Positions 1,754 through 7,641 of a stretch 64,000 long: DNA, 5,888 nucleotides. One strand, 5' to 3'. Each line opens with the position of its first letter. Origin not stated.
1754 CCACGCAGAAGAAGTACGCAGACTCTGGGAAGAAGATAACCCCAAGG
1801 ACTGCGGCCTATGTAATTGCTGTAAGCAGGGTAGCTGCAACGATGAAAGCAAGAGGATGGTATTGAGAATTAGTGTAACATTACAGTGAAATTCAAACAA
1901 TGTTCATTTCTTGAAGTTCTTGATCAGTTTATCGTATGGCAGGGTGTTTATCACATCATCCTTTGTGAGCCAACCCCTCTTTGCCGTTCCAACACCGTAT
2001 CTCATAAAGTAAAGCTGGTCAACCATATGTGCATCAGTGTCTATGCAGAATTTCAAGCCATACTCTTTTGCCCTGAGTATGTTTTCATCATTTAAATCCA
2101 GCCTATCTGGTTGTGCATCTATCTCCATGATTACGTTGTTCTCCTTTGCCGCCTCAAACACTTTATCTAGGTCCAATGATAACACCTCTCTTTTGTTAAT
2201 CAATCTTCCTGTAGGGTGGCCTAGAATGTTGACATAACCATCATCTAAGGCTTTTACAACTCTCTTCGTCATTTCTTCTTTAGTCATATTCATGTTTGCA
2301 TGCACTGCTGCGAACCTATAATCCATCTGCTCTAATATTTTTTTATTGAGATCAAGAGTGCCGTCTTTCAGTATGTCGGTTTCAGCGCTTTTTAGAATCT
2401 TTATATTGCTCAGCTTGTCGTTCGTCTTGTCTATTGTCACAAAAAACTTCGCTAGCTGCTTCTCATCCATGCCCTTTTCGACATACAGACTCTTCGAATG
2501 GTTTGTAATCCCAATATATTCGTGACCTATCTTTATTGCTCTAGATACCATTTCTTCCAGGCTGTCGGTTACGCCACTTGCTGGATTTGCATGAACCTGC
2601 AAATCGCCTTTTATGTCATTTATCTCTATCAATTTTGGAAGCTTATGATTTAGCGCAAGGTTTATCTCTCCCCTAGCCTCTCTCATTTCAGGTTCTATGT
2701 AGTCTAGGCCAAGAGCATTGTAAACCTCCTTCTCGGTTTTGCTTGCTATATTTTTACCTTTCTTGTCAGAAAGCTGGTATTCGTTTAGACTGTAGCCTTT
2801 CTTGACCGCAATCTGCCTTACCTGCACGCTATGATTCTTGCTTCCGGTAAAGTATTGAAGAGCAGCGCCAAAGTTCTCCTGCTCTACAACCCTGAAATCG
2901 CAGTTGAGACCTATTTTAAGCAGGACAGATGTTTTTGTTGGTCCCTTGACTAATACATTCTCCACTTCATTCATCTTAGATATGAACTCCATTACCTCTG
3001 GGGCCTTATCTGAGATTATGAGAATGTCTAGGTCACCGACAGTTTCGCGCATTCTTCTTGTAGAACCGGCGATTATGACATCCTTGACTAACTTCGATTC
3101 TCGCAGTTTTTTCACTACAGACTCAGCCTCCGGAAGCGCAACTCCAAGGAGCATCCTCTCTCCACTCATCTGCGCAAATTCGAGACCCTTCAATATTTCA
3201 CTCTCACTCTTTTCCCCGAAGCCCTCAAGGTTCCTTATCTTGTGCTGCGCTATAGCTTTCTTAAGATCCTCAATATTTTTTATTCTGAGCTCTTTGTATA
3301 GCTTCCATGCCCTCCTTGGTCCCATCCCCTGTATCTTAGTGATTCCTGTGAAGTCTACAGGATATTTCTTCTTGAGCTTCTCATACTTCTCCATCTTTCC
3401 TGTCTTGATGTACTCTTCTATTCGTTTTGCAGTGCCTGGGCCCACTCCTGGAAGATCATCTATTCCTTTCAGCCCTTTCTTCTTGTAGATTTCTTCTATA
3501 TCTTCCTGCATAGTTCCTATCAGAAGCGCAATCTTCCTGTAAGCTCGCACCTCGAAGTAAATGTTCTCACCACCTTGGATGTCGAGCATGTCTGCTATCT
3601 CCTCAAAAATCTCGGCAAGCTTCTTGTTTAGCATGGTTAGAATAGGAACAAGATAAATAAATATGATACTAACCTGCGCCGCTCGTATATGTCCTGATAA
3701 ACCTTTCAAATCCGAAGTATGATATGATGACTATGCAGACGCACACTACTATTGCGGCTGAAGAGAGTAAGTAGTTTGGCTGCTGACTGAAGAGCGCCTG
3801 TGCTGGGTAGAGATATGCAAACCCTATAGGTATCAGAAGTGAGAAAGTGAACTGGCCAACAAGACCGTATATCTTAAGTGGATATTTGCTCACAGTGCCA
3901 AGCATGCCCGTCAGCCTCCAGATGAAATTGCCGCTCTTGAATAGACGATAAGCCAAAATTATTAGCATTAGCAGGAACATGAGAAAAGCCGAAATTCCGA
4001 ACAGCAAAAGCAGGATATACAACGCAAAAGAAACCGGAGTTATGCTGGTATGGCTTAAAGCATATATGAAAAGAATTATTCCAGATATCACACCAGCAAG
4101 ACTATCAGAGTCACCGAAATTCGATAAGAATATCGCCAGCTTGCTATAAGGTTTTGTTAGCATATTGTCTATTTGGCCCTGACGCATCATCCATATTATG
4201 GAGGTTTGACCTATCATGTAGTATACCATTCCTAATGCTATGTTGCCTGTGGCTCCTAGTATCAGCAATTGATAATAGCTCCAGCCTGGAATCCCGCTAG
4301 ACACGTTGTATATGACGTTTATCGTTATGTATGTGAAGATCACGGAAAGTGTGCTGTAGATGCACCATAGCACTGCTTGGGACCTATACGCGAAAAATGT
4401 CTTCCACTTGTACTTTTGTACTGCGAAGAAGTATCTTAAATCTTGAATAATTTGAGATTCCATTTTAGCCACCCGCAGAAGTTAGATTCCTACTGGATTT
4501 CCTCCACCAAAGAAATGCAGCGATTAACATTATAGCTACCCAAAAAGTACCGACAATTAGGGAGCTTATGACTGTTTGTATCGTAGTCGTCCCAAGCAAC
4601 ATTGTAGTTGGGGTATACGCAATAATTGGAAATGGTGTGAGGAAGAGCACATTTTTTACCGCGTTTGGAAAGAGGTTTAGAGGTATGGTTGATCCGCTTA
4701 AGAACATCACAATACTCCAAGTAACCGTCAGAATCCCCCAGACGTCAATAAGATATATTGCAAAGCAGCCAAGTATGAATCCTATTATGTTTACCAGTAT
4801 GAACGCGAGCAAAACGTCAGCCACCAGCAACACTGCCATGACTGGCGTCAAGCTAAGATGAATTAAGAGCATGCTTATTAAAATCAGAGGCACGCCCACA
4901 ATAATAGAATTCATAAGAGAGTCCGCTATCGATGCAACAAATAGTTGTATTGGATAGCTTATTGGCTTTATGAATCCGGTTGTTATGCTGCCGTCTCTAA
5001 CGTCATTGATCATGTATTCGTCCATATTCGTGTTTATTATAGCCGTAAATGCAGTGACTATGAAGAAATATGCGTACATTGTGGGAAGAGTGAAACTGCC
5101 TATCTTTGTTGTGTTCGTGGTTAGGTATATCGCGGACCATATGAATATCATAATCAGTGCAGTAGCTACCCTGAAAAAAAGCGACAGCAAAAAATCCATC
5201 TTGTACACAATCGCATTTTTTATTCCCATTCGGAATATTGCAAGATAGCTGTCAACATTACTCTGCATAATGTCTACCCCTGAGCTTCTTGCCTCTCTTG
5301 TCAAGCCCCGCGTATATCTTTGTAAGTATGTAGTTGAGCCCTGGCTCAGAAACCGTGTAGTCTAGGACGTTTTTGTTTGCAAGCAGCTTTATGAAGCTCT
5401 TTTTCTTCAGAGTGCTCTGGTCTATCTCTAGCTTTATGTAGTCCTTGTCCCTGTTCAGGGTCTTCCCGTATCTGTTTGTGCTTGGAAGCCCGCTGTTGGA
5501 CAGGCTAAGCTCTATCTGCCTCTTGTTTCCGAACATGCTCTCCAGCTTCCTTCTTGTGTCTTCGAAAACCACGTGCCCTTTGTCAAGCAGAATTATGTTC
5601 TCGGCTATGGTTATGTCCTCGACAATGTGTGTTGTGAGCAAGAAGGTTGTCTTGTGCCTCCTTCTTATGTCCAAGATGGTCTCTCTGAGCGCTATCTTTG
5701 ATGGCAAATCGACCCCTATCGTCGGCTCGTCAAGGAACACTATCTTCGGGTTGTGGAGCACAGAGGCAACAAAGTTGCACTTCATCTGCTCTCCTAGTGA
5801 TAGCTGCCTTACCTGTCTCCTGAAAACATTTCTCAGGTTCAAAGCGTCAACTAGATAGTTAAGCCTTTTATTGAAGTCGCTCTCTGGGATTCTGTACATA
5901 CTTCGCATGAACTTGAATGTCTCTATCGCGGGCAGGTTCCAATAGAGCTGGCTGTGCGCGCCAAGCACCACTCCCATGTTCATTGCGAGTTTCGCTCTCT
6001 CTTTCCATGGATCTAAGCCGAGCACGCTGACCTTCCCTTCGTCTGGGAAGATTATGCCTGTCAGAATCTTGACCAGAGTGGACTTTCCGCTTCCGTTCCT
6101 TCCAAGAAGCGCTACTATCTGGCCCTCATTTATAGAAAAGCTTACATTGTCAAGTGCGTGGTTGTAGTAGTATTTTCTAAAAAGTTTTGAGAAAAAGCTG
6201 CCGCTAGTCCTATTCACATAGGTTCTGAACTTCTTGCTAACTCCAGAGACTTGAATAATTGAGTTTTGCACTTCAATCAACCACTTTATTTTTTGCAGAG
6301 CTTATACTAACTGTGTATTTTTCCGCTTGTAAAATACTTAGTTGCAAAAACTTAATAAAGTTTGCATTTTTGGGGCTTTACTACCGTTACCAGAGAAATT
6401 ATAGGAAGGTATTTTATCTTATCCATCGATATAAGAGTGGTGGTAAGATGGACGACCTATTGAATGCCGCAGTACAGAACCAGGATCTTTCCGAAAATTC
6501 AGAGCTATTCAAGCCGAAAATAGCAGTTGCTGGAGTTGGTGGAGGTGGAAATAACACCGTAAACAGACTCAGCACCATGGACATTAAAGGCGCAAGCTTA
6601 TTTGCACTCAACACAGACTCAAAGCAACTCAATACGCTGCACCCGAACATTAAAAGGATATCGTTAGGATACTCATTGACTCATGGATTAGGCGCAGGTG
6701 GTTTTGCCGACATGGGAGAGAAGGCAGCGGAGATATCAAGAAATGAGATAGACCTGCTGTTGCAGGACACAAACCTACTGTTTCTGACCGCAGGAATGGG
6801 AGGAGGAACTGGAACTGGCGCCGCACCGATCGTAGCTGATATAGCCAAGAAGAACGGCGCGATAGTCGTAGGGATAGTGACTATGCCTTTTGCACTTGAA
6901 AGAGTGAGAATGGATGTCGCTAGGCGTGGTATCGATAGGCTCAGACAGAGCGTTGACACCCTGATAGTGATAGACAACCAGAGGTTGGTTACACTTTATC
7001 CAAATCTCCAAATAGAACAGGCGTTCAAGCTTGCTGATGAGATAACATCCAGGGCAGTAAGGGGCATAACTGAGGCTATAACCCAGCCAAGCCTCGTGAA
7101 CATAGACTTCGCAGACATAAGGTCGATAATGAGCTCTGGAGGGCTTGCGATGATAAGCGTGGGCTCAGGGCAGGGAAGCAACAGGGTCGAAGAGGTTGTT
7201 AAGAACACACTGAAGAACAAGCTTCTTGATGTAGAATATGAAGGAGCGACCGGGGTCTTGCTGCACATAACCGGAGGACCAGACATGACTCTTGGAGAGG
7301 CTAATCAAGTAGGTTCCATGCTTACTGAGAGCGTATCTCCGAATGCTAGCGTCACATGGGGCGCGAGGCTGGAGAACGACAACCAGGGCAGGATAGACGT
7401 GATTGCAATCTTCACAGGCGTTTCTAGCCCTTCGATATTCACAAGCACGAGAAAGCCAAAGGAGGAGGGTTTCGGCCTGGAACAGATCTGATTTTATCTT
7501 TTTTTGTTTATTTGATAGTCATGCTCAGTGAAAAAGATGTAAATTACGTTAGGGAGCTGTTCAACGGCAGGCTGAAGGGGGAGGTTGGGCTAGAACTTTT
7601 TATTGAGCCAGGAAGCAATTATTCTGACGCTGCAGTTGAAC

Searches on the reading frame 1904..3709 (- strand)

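Call 15: search_protein_families(library=pfam, proteins=[window:1904-3709:-], max_evalue=0.01)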
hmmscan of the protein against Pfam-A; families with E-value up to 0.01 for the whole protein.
window:1904-3709:- (601 aa): 7 families
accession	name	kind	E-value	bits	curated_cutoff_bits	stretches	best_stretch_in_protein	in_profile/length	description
PF14791.11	DNA_pol_B_thumb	-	2.3e-23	82.2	25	1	283-344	1-63/63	DNA polymerase beta thumb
PF14716.13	HHH_8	-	2.4e-14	53.9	30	1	26-105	1-72/73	Helix-hairpin-helix domain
PF14520.12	HHH_5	-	2.8e-09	37.7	27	1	122-176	3-55/57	Helix-hairpin-helix domain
PF02811.25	PHP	-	5.5e-06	27.3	26.4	1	369-530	1-161/164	PHP domain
PF14792.12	DNA_pol_B_palm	-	0.00023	21.8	25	1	198-239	14-55/113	DNA polymerase beta palm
PF01909.29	NTP_transf_2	-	0.00086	20.1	21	0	198-252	4-63/93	Nucleotidyltransferase domain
PF10391.15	DNA_pol_lambd_f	-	0.0043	17.3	29.8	0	124-154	4-32/51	Fingers domain of DNA polymerase lambda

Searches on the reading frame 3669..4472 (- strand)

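Call 15: search_protein_families(library=pfam, proteins=[window:3669-4472:-], max_evalue=0.01)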
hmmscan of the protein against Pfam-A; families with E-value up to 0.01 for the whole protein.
window:3669-4472:- (267 aa): 1 family
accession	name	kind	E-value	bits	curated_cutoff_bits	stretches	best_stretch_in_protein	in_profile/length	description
PF06182.17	ABC2_membrane_6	-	1.3e-21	77.9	22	1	44-264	4-227/229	ABC-2 family transporter protein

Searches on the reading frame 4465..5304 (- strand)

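Call 15: search_protein_families(library=pfam, proteins=[window:4465-5304:-], max_evalue=0.01)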
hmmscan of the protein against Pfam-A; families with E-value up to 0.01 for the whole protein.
window:4465-5304:- (279 aa): 2 families
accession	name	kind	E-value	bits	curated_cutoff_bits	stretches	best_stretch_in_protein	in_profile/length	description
PF06182.17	ABC2_membrane_6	-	7.1e-21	75.5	22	1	50-278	5-229/229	ABC-2 family transporter protein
PF01061.29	ABC2_membrane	-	0.0046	17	26.9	1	30-224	10-198/211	ABC-2 type transporter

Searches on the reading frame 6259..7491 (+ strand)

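Call 15: search_protein_families(library=pfam, proteins=[window:6259-7491:+], max_evalue=0.01)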
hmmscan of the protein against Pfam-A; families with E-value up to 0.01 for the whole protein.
window:6259-7491:+ (410 aa): 2 families
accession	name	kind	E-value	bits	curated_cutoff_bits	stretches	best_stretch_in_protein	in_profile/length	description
PF00091.31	Tubulin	-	2.5e-40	139.2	33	1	87-246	1-188/190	Tubulin/FtsZ family, GTPase domain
PF12327.13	FtsZ_C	-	2.1e-29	102.1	27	1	295-388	1-94/95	FtsZ family, C-terminal domain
